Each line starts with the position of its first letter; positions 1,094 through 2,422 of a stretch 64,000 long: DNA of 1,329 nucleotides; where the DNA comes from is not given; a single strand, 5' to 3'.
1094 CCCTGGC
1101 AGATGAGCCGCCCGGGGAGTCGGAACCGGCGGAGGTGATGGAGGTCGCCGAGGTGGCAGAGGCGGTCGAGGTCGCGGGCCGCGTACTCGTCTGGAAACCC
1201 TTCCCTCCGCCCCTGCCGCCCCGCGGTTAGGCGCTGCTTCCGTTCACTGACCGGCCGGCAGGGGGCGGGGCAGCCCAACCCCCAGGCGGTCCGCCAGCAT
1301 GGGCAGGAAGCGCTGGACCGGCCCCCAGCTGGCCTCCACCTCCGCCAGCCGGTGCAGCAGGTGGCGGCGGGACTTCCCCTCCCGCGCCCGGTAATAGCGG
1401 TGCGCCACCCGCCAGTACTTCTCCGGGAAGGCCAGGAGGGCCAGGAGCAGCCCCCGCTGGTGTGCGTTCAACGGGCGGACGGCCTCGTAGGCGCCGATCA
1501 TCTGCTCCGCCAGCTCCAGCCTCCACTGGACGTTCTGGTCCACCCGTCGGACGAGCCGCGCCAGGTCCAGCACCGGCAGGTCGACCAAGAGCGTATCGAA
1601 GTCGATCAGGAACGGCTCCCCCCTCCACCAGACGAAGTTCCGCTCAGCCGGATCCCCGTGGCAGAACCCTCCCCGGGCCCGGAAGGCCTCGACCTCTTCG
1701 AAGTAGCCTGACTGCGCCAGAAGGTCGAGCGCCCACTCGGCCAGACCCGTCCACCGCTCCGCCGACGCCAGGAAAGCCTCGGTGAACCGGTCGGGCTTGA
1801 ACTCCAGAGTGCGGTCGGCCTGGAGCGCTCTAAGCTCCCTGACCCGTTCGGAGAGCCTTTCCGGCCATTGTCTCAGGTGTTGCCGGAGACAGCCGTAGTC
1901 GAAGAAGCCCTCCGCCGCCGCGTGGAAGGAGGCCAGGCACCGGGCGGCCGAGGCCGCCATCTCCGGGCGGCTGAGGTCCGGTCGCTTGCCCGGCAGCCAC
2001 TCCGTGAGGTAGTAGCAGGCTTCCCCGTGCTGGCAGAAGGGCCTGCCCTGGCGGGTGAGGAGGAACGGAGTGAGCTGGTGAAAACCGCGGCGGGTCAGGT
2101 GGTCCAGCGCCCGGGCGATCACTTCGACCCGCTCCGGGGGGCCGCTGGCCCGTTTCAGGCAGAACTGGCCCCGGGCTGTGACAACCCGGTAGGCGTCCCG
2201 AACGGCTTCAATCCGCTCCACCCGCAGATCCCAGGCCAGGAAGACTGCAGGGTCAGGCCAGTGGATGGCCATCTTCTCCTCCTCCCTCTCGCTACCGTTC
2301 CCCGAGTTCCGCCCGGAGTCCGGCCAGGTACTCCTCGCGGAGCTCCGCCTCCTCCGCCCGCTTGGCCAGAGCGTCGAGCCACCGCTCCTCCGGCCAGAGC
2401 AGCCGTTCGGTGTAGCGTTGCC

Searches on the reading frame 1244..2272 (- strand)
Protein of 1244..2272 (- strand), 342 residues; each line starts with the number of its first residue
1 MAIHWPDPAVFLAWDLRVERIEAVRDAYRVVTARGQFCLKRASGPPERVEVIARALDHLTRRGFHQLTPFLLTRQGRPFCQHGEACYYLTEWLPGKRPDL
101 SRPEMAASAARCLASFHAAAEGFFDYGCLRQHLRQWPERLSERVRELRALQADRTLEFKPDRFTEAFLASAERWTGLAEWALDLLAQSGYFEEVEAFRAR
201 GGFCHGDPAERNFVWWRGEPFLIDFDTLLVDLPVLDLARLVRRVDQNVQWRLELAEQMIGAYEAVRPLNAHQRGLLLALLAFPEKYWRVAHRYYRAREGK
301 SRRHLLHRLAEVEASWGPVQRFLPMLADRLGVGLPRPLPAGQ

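Call 47: find_encoding_contigs(protein=window:1244-2272:-, flank=10000, max_places=2)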
Protein window:1244-2272:- (342 aa): 2 contigs read that carry it; 2 places shown.
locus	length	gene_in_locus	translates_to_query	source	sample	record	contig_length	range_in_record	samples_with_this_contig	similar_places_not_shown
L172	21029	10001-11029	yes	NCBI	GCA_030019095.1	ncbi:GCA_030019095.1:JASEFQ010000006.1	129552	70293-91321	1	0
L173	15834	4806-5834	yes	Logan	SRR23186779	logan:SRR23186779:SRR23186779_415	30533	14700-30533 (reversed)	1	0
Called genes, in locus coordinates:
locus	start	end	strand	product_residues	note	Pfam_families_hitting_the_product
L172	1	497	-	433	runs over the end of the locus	PF00501:AMP-binding, PF14535:AMP-binding_C_2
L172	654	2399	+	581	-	PF02743:dCache_1, PF00672:HAMP, PF00512:HisKA, PF02518:HATPase_c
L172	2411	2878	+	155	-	PF13487:HD_5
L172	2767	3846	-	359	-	PF00483:NTP_transferase, PF12804:NTP_transf_3, PF25087:GMPPB_C, PF00132:Hexapep (faint), PF24894:Hexapep_GlmU (weak), PF25084:LbH_EIF2B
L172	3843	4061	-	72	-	-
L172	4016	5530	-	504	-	PF02878:PGM_PMM_I, PF02879:PGM_PMM_II, PF02880:PGM_PMM_III, PF00408:PGM_PMM_IV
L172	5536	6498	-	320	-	-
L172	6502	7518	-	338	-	PF27663:Spore_coat_YutH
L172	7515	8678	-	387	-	PF13439:Glyco_transf_4, PF20706:GT4-conflict, PF00534:Glycos_transf_1, PF13692:Glyco_trans_1_4, PF13524:Glyco_trans_1_2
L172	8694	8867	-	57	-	-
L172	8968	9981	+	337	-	PF01636:APH, PF27663:Spore_coat_YutH, PF01633:Choline_kinase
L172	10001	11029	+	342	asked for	PF27663:Spore_coat_YutH, PF01636:APH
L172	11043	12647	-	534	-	-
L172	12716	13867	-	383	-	PF13439:Glyco_transf_4, PF13579:Glyco_trans_4_4 (weak), PF20706:GT4-conflict, PF00534:Glycos_transf_1, PF13692:Glyco_trans_1_4, PF13524:Glyco_trans_1_2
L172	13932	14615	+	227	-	-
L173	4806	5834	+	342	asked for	PF27663:Spore_coat_YutH, PF01636:APH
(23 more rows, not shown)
